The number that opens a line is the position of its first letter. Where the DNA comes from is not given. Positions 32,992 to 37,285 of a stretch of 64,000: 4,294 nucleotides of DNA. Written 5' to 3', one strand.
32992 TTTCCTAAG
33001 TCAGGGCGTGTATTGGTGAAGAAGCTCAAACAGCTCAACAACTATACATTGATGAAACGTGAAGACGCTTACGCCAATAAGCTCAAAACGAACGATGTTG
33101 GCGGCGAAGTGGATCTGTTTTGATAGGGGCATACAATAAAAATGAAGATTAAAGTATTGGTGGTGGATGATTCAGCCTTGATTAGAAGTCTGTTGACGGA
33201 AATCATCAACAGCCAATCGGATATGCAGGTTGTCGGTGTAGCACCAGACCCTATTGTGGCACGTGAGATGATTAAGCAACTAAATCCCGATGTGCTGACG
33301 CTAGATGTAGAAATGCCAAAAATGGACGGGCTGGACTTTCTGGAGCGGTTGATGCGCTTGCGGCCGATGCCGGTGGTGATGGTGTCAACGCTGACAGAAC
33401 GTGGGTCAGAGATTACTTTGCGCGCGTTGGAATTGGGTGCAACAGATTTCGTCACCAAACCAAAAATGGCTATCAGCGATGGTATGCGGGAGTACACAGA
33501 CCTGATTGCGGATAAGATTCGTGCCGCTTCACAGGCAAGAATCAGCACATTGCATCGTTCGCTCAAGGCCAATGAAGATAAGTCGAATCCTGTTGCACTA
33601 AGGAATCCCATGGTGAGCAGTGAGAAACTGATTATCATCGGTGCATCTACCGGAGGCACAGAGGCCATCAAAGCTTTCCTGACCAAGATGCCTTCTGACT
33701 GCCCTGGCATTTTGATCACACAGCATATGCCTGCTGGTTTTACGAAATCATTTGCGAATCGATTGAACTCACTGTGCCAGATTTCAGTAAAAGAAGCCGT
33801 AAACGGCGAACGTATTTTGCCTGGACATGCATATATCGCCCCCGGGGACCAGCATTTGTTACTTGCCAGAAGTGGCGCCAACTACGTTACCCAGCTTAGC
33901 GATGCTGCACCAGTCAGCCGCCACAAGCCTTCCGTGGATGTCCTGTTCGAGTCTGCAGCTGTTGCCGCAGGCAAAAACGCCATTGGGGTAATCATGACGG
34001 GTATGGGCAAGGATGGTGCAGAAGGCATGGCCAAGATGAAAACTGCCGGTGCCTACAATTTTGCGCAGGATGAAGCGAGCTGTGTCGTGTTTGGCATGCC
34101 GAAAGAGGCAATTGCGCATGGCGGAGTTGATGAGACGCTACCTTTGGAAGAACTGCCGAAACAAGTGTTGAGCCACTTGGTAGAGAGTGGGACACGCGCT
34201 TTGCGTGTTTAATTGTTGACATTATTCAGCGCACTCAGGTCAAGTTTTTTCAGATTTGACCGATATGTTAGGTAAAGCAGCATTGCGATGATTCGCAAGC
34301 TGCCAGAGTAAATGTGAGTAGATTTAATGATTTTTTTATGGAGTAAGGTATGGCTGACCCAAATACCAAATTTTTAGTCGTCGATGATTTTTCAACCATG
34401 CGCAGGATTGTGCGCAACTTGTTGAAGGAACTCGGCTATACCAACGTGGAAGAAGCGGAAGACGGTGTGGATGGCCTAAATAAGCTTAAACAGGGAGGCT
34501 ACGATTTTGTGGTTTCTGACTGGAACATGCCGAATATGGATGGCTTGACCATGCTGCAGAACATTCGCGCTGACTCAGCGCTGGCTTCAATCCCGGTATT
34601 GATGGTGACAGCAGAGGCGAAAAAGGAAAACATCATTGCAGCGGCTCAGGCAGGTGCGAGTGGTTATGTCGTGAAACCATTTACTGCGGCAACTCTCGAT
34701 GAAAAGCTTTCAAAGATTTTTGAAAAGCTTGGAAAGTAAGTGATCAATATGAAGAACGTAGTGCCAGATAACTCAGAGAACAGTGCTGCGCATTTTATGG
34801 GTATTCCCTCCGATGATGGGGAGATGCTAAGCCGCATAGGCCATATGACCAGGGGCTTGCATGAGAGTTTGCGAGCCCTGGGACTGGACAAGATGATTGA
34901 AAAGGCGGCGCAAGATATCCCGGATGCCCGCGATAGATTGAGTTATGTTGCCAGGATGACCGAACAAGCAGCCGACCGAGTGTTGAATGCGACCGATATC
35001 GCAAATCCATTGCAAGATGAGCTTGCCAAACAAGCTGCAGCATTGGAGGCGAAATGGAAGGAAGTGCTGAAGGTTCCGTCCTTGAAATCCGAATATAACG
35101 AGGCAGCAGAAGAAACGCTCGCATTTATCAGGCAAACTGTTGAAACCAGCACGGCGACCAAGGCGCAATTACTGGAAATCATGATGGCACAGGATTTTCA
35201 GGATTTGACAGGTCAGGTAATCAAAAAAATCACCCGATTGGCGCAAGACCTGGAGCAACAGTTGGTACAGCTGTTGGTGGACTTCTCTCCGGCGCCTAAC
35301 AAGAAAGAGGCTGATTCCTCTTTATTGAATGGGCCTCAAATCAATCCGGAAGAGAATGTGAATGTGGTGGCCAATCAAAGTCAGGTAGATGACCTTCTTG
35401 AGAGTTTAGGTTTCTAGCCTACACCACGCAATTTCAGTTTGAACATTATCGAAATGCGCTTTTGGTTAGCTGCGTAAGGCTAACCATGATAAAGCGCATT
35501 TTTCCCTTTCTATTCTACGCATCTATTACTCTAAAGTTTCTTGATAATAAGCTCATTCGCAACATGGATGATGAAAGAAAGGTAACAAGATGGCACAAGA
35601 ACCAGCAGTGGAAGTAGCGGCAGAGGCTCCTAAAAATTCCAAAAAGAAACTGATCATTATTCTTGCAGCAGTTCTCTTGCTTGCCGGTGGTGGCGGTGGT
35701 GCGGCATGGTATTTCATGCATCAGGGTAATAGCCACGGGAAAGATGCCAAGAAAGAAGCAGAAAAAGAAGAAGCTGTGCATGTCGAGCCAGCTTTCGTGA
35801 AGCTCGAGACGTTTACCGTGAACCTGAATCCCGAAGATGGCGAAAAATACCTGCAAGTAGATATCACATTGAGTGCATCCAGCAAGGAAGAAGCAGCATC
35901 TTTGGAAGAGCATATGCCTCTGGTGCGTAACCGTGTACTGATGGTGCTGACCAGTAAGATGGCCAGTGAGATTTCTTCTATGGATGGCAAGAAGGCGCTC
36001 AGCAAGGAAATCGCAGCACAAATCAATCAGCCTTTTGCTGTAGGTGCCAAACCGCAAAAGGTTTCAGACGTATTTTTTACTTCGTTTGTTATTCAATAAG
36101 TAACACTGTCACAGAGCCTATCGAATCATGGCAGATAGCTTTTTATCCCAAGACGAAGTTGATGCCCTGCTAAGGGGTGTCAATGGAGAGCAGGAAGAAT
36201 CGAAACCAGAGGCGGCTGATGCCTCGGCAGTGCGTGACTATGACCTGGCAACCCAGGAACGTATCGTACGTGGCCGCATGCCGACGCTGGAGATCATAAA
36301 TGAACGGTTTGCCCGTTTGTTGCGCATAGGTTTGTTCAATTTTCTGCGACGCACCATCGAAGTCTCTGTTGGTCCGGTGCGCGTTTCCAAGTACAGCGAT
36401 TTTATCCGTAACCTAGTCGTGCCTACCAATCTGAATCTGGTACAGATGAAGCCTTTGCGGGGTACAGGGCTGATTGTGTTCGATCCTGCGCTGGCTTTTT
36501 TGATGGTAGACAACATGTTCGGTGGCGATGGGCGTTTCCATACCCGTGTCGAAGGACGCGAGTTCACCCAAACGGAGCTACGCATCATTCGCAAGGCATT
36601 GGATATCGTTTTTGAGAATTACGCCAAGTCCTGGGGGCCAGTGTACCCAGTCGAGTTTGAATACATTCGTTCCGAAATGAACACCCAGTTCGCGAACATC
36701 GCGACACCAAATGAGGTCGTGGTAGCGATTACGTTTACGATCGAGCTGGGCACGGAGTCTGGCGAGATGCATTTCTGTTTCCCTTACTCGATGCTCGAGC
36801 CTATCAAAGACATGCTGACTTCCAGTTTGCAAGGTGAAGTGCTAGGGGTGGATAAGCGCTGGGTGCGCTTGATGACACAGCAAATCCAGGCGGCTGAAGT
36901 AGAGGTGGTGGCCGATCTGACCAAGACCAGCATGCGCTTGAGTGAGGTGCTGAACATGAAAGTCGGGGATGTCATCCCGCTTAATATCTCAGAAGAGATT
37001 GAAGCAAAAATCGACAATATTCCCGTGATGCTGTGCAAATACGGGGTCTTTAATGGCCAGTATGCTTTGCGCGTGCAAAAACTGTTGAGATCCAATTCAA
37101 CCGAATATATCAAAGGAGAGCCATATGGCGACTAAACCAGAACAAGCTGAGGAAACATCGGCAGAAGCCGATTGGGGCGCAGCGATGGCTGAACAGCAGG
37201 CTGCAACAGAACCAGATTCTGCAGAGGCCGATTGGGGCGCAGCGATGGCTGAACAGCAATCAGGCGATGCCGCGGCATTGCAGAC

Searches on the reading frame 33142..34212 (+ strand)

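Call 3: search_protein_families(library=pfam, proteins=[window:33142-34212:+])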
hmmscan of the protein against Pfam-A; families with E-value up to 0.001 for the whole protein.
window:33142-34212:+ (356 aa): 2 families
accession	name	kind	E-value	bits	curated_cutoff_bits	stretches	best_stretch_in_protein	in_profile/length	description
PF01339.22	CheB_methylest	-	1.1e-68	230.8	24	1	164-341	1-173/174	CheB methylesterase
PF00072.30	Response_reg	-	8.4e-24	84.3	30.2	1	5-107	1-100/111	Response regulator receiver domain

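Call 4: search_protein_families(library=ncbifam, proteins=[window:33142-34212:+])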
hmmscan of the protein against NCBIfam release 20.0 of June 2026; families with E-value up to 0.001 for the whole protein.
window:33142-34212:+ (356 aa): 76 families (the best 25 are shown)
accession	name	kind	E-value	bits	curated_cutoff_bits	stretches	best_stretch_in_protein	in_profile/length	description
NF001965.0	PRK00742.1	subfamily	4.7e-147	489.8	293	1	1-346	2-353/357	chemotaxis-specific protein-glutamate methyltransferase CheB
NF009206.0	PRK12555.1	subfamily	4.7e-122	407.2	342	1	3-346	1-336/340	chemotaxis-specific protein-glutamate methyltransferase CheB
TIGR02875.1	spore_0_A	equivalog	5.7e-23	81.5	200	1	2-134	2-137/262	sporulation transcription factor Spo0A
NF008677.0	PRK11697.1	equivalog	5.1e-16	58.7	246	1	3-107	2-102/238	two-component system response regulator BtsR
NF041367.1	CheY_Halo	equivalog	1.7e-15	57.4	200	1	5-108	1-101/114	chemotaxis protein CheY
NF007969.0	PRK10693.1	equivalog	3.8e-15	55.8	329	1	4-111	9-113/337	two-component system response regulator RssB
NF011896.0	PRK15369.1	equivalog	3.5e-14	52.9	242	1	1-106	2-106/211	two component system response regulator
NF007935.0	PRK10651.1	equivalog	6.3e-14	51.7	250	1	3-148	7-149/216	two-component system response regulator NarL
NF047654.1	DiguCycDgcRLepto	equivalog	9e-14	51.1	500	1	2-121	2-120/295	diguanylate cyclase DgcR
NF045944.1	ResRegRpaBCyano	equivalog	1.1e-13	51.1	330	1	6-107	1-98/229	response regulator transcription factor RpaB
NF040534.1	resp_reg_YycF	equivalog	1.5e-13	50.6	340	1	4-109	2-103/231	response regulator YycF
NF007135.0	PRK09581.1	equivalog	2.5e-13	49.7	474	1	1-109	1-108/457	PleD family two-component system response regulator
NF041733.1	resp_reg_CseB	equivalog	6.2e-13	48.7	350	1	4-108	2-102/228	two-component system response regulator CseB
NF052445.1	RespRegMctR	equivalog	6.7e-13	48.5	300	1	2-106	1-104/205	two-component system response regulator MctR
NF008199.0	PRK10955.1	equivalog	2.4e-12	47.3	341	1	4-108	3-102/232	envelope stress response regulator transcription factor CpxR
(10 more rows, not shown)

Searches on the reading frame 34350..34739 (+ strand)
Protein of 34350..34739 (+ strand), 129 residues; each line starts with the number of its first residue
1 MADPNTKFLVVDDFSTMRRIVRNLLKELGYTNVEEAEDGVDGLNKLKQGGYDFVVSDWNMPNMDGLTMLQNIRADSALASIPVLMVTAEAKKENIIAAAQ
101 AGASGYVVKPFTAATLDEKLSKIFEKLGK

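Call 3: search_protein_families(library=pfam, proteins=[window:34350-34739:+])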
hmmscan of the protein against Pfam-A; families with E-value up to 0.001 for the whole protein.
window:34350-34739:+ (129 aa): 1 family
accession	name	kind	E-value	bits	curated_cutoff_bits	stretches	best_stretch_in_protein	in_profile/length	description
PF00072.30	Response_reg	-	1.4e-31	109.3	30.2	1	9-120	2-110/111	Response regulator receiver domain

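Call 4: search_protein_families(library=ncbifam, proteins=[window:34350-34739:+])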
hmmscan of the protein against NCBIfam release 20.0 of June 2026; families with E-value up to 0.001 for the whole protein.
window:34350-34739:+ (129 aa): 99 families (the best 25 are shown)
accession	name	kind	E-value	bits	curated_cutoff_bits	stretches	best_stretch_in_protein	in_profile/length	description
NF007901.0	PRK10610.1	equivalog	1.3e-75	251.7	189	1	1-128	1-128/129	chemotaxis response regulator CheY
NF008099.0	PRK10841.1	equivalog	5.8e-23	80.6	920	1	6-126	825-942/949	two-component system sensor histidine kinase RcsC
NF045944.1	ResRegRpaBCyano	equivalog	3.3e-21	75.7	330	1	9-127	1-115/229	response regulator transcription factor RpaB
NF041733.1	resp_reg_CseB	equivalog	8.1e-21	74.4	350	1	7-120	2-111/228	two-component system response regulator CseB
TIGR02154.1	PhoB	equivalog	1.2e-20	73.8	296.2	1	6-117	3-113/226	phosphate regulon transcriptional regulator PhoB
NF051850.1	RespRegRprY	equivalog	4.9e-19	68.6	370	1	5-126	4-122/234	response regulator transcription factor RprY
NF011874.0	PRK15347.1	equivalog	7.2e-19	67.3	852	1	7-121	692-807/921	two component system sensor kinase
NF041866.1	EpsW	equivalog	7.4e-19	67.6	200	1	7-124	7-125/131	exopolysaccharide biosynthesis response regulator EpsW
NF041367.1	CheY_Halo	equivalog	8.5e-19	68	200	1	9-122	2-112/114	chemotaxis protein CheY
NF001965.0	PRK00742.1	subfamily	3.2e-18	66.1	293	1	6-118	4-118/357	chemotaxis-specific protein-glutamate methyltransferase CheB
NF007135.0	PRK09581.1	equivalog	5e-18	65.2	474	1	6-116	3-112/457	PleD family two-component system response regulator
NF041734.1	resp_reg_RppA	equivalog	8.4e-18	64.6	250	1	7-120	2-114/229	two-component system response regulator RppA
NF007935.0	PRK10651.1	equivalog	1.2e-17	63.9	250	1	5-121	6-121/216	two-component system response regulator NarL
NF007689.0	PRK10365.1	equivalog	1.4e-17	63.7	760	1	1-123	1-120/441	sigma-54-dependent response regulator transcription factor ZraR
NF040689.1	MtrAB_MtrA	equivalog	3e-17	62.7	300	1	9-116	2-105/219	MtrAB system response regulator MtrA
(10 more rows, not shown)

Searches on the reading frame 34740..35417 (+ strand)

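Call 3: search_protein_families(library=pfam, proteins=[window:34740-35417:+])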
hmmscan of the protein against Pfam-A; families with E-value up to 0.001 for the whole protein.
window:34740-35417:+ (225 aa): 2 families
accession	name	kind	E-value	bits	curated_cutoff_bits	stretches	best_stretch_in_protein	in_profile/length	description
PF04344.18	CheZ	-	1.8e-76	257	30.7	1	28-225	2-203/203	Chemotaxis phosphatase, CheZ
PF02074.21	Peptidase_M32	-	0.00012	21.4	25.1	1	33-202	39-193/489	Carboxypeptidase Taq (M32) metallopeptidase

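Call 4: search_protein_families(library=ncbifam, proteins=[window:34740-35417:+])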
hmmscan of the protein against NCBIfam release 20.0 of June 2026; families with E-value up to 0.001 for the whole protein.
window:34740-35417:+ (225 aa): 1 family
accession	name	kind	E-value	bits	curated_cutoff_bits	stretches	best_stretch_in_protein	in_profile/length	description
NF008368.0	PRK11166.1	equivalog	9.4e-86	287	257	1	25-225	15-217/217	protein phosphatase CheZ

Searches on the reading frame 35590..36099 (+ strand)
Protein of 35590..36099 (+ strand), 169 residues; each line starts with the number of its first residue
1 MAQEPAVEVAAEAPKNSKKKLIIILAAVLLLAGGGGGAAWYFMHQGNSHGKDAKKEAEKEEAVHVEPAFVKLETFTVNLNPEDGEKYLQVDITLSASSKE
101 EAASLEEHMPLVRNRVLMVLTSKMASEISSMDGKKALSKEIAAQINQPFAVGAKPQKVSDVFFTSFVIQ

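Call 87: search_protein_families(library=pfam, proteins=[window:35590-36099:+], max_evalue=0.00001)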
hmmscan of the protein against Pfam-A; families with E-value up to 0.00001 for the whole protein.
window:35590-36099:+ (169 aa): 1 family
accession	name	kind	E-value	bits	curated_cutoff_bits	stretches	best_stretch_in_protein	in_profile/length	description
PF03748.19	FliL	-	1.3e-26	93.6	24.6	1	69-169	1-103/103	Flagellar basal body-associated protein FliL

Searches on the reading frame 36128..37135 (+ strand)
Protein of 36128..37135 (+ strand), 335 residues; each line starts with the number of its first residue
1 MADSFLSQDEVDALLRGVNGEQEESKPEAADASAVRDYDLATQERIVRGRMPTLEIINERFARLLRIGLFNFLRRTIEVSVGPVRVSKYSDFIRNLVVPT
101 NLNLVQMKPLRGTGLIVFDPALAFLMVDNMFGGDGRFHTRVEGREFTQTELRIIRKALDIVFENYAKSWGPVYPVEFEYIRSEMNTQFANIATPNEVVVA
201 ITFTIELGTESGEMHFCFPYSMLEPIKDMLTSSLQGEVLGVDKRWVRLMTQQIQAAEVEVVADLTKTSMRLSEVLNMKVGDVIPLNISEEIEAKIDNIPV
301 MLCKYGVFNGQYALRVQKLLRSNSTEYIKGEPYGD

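Call 87: search_protein_families(library=pfam, proteins=[window:36128-37135:+], max_evalue=0.00001)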
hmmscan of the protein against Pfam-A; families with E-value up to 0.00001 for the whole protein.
window:36128-37135:+ (335 aa): 2 families
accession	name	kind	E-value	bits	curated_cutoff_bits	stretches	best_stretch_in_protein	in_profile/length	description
PF02154.20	FliM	-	6.9e-74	248.4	27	1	38-230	1-192/192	Flagellar motor switch protein FliM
PF01052.25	FliMN_C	-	2.1e-21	76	23.8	1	251-320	1-72/73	Type III flagellar switch regulator (C-ring) FliN C-term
